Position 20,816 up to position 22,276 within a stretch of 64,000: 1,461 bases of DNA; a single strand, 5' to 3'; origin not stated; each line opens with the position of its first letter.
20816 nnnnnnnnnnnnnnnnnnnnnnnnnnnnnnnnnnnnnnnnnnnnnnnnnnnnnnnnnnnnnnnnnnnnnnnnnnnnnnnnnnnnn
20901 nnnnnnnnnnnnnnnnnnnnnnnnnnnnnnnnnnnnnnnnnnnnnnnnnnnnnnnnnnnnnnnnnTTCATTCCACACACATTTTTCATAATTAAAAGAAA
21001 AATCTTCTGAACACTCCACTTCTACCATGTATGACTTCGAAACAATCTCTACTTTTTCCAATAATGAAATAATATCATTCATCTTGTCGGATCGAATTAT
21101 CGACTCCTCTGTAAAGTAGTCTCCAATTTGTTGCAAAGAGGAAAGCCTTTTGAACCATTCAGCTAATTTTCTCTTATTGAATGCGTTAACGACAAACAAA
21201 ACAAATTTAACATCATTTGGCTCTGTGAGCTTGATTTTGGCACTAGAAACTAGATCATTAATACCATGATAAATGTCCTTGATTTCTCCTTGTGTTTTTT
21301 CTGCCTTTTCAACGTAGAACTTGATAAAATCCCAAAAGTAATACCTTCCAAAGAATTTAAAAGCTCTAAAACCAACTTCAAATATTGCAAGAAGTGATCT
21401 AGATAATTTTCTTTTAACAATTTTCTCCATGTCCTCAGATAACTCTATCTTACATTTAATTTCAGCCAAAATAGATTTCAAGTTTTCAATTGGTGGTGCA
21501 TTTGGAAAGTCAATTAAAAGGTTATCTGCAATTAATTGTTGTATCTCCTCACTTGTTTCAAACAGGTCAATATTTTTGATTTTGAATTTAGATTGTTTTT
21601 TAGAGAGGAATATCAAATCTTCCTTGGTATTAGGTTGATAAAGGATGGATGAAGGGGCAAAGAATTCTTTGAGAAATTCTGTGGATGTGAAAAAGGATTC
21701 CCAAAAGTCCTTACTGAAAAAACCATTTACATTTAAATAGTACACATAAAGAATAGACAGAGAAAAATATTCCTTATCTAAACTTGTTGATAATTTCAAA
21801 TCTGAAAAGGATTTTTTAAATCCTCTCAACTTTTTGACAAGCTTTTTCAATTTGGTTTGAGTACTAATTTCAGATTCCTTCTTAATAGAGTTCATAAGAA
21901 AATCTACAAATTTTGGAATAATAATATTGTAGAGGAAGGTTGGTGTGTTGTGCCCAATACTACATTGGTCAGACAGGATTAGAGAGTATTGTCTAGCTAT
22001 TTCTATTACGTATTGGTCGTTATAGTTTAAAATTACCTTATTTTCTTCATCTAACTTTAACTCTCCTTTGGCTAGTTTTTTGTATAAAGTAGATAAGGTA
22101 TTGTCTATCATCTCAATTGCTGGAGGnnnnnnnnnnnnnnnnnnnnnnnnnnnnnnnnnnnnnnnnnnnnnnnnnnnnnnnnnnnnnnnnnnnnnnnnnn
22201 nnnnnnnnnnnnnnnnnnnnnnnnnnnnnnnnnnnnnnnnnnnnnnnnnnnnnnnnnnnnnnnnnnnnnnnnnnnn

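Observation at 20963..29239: Giant coiled-coil gene (about 8.3 kb, over 2700 aa) fragmented by a scaffold gap, a 1-nt frame discontinuity and one probable intron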

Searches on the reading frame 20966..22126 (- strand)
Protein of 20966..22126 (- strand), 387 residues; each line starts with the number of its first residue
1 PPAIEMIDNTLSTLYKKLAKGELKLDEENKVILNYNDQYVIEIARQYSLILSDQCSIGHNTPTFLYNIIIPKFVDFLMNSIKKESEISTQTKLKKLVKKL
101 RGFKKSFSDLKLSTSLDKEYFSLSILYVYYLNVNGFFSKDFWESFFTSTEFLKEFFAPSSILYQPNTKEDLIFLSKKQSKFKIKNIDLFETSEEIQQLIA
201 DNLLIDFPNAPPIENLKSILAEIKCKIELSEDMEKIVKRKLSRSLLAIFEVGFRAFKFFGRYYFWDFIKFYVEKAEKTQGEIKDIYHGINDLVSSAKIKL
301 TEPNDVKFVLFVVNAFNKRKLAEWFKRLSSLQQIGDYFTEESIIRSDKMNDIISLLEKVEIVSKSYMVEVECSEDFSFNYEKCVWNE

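Call 10: find_homologous_proteins(query=window:20966-22126:-, max_evalue=0.001)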
Query seq(387 aa) (387 aa): 1 proteins with E <= 0.001 among 5570 candidates.
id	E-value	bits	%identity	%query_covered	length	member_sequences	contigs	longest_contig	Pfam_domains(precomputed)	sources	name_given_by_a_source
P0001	6.3e-193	659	100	80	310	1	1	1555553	PF02759.25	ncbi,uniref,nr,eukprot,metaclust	ncbi:hypothetical protein NAEGRDRAFT_77707 [Naegleria gruberi]|uniref:RUN domain-containing protein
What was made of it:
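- The last 310 aa are 100% identical to N. gruberi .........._77707 (call 10).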

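Call 11: find_encoding_contigs(protein=P0001, flank=10000, max_places=3)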
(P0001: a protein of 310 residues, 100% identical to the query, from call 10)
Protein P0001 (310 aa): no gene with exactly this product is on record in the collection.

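Call 20: search_protein_representatives(protein=window:20966-22126:-)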
Query: 387 residues. Proteins with E-value up to 0.001 (for the whole library): 18; up to 1e-10: 7; up to 1e-30: 3. The best 18 are listed.
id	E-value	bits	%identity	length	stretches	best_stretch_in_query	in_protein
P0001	2.0e-193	658.7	100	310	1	78-387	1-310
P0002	6.9e-73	262.2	43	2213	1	1-385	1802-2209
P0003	6.3e-70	252.5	40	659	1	1-385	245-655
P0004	7.2e-17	77.9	29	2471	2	226-359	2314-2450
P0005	1.6e-12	63.6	29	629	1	102-367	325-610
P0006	4.8e-12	62.0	28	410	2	229-359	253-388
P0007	1.1e-11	60.8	30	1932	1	117-354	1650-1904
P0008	6.7e-08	48.4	29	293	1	105-356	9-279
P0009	1.7e-06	43.8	28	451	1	231-353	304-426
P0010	2.5e-05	39.9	29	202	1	232-357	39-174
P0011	9.9e-05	38.0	30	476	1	233-353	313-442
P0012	1.4e-04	37.5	27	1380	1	228-351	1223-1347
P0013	2.1e-04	36.9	26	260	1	230-382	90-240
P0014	3.5e-04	36.1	39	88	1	228-273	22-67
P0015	6.3e-04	35.3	29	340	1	231-333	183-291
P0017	7.3e-04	35.1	30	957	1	222-346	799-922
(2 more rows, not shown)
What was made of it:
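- On Orthologue of N. fowleri FDP41_008764: This was the best non-self hit of an exhaustive search (call 20).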

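Call 22: list_cluster_members(proteins=[P0002, P0003, P0004, P0005, P0006, P0007, P0008, P0009, P0012, P0017])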
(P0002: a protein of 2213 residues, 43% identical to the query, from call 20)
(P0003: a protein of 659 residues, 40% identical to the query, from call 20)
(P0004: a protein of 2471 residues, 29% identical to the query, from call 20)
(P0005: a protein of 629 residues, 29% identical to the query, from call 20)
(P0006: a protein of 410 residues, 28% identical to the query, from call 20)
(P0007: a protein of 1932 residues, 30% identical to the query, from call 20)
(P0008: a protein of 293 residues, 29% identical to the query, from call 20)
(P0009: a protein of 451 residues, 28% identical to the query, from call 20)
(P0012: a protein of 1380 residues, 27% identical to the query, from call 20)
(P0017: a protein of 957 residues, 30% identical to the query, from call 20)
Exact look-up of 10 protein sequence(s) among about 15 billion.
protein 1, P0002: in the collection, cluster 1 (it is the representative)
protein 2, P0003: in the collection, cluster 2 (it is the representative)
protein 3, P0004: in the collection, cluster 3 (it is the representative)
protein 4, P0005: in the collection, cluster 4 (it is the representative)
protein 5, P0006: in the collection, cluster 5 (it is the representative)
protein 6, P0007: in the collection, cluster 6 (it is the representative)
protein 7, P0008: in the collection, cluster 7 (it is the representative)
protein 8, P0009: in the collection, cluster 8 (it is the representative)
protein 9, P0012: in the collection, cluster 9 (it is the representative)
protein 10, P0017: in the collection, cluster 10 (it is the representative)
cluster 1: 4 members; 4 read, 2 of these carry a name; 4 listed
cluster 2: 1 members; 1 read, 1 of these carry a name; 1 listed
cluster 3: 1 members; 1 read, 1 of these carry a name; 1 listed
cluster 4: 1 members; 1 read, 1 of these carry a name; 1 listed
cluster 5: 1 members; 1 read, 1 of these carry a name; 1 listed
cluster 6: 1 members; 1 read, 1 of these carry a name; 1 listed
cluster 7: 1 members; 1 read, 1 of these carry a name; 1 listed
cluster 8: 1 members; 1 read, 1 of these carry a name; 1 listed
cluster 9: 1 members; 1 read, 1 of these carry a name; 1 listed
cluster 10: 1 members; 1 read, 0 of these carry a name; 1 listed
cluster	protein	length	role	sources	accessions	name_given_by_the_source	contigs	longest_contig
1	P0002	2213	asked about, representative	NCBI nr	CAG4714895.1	unnamed protein product [Naegleria fowleri]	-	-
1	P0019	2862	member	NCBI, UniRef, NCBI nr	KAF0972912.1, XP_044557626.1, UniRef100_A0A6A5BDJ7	hypothetical protein FDP41_008764 [Naegleria fowleri] | RUN domain-containing protein n=1 Tax=Naegleria fowleri TaxID=5763 RepID=A0A6A5BDJ7_NAEFO | uncharacterized protein FDP41_008764 [Naegleria fowleri]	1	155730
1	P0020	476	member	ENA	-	-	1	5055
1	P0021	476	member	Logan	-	-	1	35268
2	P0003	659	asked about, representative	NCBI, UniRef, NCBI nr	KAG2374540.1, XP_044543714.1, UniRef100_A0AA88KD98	hypothetical protein C9374_010824 [Naegleria lovaniensis] | RUN domain-containing protein n=1 Tax=Naegleria lovaniensis TaxID=51637 ... | uncharacterized protein C9374_010824 [Naegleria lovaniensis]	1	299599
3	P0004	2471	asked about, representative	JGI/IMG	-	hypothetical protein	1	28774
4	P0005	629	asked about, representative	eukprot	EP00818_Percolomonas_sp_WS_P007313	CAMPEP_0117449778 /NCGR_PEP_ID=MMETSP0759-20121206/8119_1 /TAXON_ID=63605 ...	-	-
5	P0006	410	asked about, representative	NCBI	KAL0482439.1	hypothetical protein AKO1_013094, partial [Acrasis kona]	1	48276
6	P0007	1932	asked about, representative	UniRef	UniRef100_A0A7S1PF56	RUN domain-containing protein n=1 Tax=Percolomonas cosmopolitus TaxID=63605 ...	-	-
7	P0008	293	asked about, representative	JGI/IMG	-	hypothetical protein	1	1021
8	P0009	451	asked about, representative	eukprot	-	c15763_g1_i1.p1 GENE.c15763_g1_i1~~c15763_g1_i1.p1 ORF type:complete len:524 ...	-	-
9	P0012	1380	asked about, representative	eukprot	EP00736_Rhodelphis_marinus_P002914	Rmarinus@m.13379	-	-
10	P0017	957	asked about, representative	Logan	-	-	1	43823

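Call 26: find_encoding_contigs(protein=P0019, flank=10000, max_places=3)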
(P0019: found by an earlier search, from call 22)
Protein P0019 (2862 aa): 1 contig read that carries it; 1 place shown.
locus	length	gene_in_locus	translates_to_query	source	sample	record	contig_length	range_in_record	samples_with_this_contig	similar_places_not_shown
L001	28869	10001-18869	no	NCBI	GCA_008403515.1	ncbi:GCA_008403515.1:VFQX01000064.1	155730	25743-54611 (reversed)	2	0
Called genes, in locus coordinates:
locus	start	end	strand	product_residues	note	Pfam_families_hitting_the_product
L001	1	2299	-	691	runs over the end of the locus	PF00375:SDF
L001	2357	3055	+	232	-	-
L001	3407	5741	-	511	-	PF00786:PBD, PF00069:Pkinase, PF07714:PK_Tyr_Ser-Thr, PF03109:ABC1 (weak), PF17667:Pkinase_fungal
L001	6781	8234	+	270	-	PF13833:EF-hand_8 (faint), PF13405:EF-hand_6 (faint), PF00036:EF-hand_1 (faint), PF13499:EF-hand_7 (weak), PF13202:EF-hand_5 (faint), PF13499:EF-hand_7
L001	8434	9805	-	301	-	PF03798:TRAM_LAG1_CLN8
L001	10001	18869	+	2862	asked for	PF02759:RUN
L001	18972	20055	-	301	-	PF01814:Hemerythrin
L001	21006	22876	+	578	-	PF05977:MFS_3, PF07690:MFS_1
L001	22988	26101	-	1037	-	PF13854:Kelch_HCF, PF24681:Kelch_KLHDC2_KLHL20_DRC7, PF24981:Beta-prop_ATRN-LZTR1, PF13415:Beta-prop_FBX42, PF13415:Beta-prop_FBX42, PF24681:Kelch_KLHDC2_KLHL20_DRC7, PF13854:Kelch_HCF, PF24981:Beta-prop_ATRN-LZTR1, +10 more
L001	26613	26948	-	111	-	-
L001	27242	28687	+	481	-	PF01103:Omp85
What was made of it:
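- On Orthologue of N. fowleri FDP41_008764: N. fowleri neighbours are TRAM/LAG1, hemerythrin and MFS genes (call 26).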

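Call 33: search_solved_structures(query=A1, max_evalue=1, show_alignments=1)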
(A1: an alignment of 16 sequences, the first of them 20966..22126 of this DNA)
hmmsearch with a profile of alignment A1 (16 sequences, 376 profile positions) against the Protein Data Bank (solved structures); distinct sequences matched with E-value up to 1: 9.
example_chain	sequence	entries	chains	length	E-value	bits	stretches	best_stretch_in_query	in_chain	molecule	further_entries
6if2_A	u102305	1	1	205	3.7e-11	46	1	176-367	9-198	Iporin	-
8jc5_C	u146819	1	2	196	1.9e-08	37.1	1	298-369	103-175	Pleckstrin homology domain-containing family M member 1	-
4giw_A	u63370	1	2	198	6e-08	35.4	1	188-372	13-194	RUN and SH3 domain-containing protein 1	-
8jca_B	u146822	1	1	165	7e-05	25.3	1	302-367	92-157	Pleckstrin homology domain-containing family M member 2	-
2dwg_A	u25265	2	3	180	0.00035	23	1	304-363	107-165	Protein RUFY3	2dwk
2cxf_A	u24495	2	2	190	0.00039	22.8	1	304-363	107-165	rap2 interacting protein x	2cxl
7bqi_A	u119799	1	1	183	0.0097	18.3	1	303-364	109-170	FYVE and coiled-coil domain-containing protein 1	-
3cwz_B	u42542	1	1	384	0.022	17.1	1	298-357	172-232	Rab6-interacting protein 1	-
1wq6_A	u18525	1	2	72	0.54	12.5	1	168-212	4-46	AML1-ETO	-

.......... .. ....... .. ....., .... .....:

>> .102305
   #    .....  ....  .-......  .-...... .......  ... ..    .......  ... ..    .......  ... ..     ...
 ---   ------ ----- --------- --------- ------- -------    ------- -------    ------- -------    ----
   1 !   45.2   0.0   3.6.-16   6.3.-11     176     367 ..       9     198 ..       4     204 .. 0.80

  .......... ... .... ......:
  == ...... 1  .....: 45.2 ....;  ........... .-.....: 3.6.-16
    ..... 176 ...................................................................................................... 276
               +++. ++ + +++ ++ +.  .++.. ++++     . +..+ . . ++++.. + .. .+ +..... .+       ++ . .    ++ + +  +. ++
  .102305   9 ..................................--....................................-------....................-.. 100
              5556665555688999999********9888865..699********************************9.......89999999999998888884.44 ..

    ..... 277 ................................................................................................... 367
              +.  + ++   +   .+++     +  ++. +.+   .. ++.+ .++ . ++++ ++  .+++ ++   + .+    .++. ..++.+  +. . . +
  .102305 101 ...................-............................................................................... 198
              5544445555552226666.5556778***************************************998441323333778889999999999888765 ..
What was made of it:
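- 20987..21559 (-): RUN domain. The Pfam core is 21047..21430. The profile hits Iporin/RUSC2 6if2 at 3.7e-11 and RUSC1 4giw at 6e-8 (call 33).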

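Call 43: predict_structure(alignment_id=A1)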
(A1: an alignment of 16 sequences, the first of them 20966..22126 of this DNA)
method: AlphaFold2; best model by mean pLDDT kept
length: 387 residues; sequences in the alignment: 16
mean_pLDDT: 89.7   pTM: 0.88
mean pLDDT of the five models: 89.7, 89.2, 88.9, 88.8, 87.6
residues with pLDDT >= 90: 262; 70-90: 103; 50-70: 19; < 50: 3
segments of 3 or more residues with pLDDT < 50: 257-259
pLDDT, mean of each block of 10 residues (from residue 1): 91 97 95 95 96 88 93 97 96 96 96 92 97 95 95 96 93 96 89 93 89 92 81 88 90 63 79 73 92 86 88 95 93 86 92 95 85 71 68
secondary structure, 60 per line:
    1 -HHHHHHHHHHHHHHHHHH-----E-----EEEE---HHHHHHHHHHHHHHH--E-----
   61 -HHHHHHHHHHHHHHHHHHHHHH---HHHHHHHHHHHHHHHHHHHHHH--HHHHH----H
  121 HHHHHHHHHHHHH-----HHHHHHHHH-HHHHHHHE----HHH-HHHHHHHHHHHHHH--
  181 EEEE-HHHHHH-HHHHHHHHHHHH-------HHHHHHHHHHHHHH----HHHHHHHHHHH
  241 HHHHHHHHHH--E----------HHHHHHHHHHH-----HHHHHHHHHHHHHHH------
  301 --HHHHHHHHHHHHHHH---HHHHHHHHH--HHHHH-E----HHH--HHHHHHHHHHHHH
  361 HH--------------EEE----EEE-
elements in order: H2-19 E31-34 H38-52 H62-83 H87-108 H111-115 H120-133 H139-147 H149-155 H165-178 E181-184 H186-191 H193-204 H212-225 H230-250 H264-274 H280-294 H303-317 H321-329 H332-336 H348-362 E377-379 E384-386
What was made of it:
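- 21560..22126 (-): Helical N-terminal extension of the terminal domain, about 190 aa. Among the homologues retrieved it is shared by Naegleria, Percolomonas, Acrasis and two metagenome proteins of unknown organism. It has no specific PDB match. The AF2 model has pLDDT 89.7 and pTM 0.88 as one compact unit with the RUN domain (call 43).
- On RUN domain superfamily (Pfam PF02759): AF2 model with pLDDT 89.7 (call 43).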

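Call 45: fold_search(model_id=the predicted structure, library=pdb)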
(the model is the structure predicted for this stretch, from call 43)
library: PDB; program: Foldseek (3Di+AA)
matches with E <= 10: 80; with E <= 0.001: 1
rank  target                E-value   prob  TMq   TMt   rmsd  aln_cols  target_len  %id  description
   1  6if2_A                4.0e-04  1.00  0.31  0.57  10.6       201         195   17  Complex structure of Rab35 and its effector RUSC2 (released 2019-04-03)
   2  4giw_B                1.1e-03  1.00  0.34  0.71   4.8       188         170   14  Crystal structure of the RUN domain of human NESCA (released 2012-08-29)
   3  2dwk                  1.1e-02  1.00  0.31  0.68   3.6       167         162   16  Crystal structure of the RUN domain of mouse Rap2 interacting protein x (released 2006-08-29)
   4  2cxf                  1.2e-02  1.00  0.32  0.68   6.0       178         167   16  RUN domain of Rap2 interacting protein x, crystallized in C2 space group (released 2005-12-29)
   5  7bqi                  1.7e-02  1.00  0.31  0.62   5.9       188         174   15  Crystal structure of FYCO1 RUN domain (released 2020-08-05)
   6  2cxl                  3.0e-02  1.00  0.31  0.67   5.3       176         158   16  RUN domain of Rap2 interacting protein x, crystallized in I422 space group (released 2005-12-30)
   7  4giw_A                3.6e-02  1.00  0.31  0.62   7.6       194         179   15  Crystal structure of the RUN domain of human NESCA (released 2012-08-29)
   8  3cwz_B                7.6e-02  1.00  0.31  0.38   4.7       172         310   15  Structure of RAB6(GTP)-R6IP1 complex (released 2008-11-18)
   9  8jca_B                2.4e-01  0.99  0.27  0.55   5.0       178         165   14  Cyrstal structure of SKIP RUN domain in complex with GTP-bound Arl8b(Q75L) (released 2024-03-27)
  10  8jc5_C                3.3e-01  1.00  0.29  0.54   5.0       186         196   17  Crystal structure of PLEKHM1 RUN domain in complex with GTP-bound Arl8b(Q75L) (released 2024-03-27)
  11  1is2_B                1.2e+00  0.04  0.11  0.08  23.9       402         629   10  Crystal Structure of Peroxisomal Acyl-CoA Oxidase-II from Rat Liver (released 2002-04-10)
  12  7sps_A                1.5e+00  0.04  0.12  0.11  22.2       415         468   13  Crystal structure of human glucose transporter GLUT3 bound with exofacial inhibitor SA47 (released 2022-05-18)
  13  7p5j_A                1.7e+00  0.05  0.12  0.11  31.9       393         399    9  Cryo-EM structure of human TTYH1 in GDN (released 2021-08-11)
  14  5f0j_A                1.9e+00  0.06  0.16  0.15  20.6       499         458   12  Structure of retromer VPS26-VPS35 subunits bound to SNX3 (released 2016-12-07)
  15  4rv1_A                1.9e+00  0.05  0.15  0.14  19.6       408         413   12  Crystal Structure of Engineered Protein. Northeast Structural Genomics Consortium (NESG) Target OR497. (released 2014-12-10)
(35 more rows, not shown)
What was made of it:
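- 20987..21559 (-): The top 10 Foldseek hits are all RUN domains (call 45).
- On RUN domain superfamily (Pfam PF02759): The Foldseek top 10 are all RUN domains (call 45).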

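Call 47: search_protein_families(library=pfam, proteins=[P0019, P0004, P0007, P0012], max_evalue=0.01)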
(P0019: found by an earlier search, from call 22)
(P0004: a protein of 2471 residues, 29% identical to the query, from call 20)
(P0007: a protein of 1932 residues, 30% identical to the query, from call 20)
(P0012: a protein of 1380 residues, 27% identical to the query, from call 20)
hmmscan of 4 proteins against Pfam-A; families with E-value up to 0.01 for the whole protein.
P0019 (2862 aa): 1 family
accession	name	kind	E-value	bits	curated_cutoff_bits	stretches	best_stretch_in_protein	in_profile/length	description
PF02759.24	RUN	-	2.2e-08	34.7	22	1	2723-2835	21-123/131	RUN domain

P0004 (2471 aa): 1 family
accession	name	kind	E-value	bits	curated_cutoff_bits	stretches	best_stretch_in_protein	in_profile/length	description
PF02759.24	RUN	-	4.2e-11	43.5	22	1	2328-2454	1-124/131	RUN domain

P0007 (1932 aa): 2 families
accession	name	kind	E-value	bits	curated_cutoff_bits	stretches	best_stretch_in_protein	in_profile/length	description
PF02759.24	RUN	-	4.8e-09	36.9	22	1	1804-1920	24-130/131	RUN domain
PF10157.14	BORCS6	-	0.00043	20.9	35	1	499-552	25-76/101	BLOC-1-related complex sub-unit 6 C-terminal helix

P0012 (1380 aa): 2 families
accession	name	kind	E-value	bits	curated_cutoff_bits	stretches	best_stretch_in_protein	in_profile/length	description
PF00063.27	Myosin_head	-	6.6e-246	818.3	33.3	1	86-750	2-679/679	Myosin head (motor domain)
PF02759.24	RUN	-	1.3e-11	45.2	22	1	1235-1358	1-121/131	RUN domain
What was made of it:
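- On RUN domain superfamily (Pfam PF02759): The orthologues and homologues P0019, P0004, P0007 and P0012 also pass (call 47).
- Long proteins with only a C-terminal RUN occur in Percolomonas (1,932 aa) and in a metagenome protein (2,471 aa) (calls 22, 47).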

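Call 64: find_encoding_contigs(protein=P0003, flank=10000, max_places=2)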
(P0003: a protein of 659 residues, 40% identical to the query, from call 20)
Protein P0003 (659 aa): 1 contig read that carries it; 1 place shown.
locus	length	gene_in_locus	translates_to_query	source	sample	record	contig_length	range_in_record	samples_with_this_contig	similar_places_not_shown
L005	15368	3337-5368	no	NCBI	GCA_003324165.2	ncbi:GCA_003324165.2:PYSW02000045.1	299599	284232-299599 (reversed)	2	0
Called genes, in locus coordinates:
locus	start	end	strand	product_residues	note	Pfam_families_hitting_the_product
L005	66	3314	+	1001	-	-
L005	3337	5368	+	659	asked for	PF02759:RUN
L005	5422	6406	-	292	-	PF01814:Hemerythrin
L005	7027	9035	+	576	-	PF00132:Hexapep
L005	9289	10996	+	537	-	PF05977:MFS_3, PF07690:MFS_1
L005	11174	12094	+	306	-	PF02678:Pirin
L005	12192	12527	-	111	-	-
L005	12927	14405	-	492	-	-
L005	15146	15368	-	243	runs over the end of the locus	-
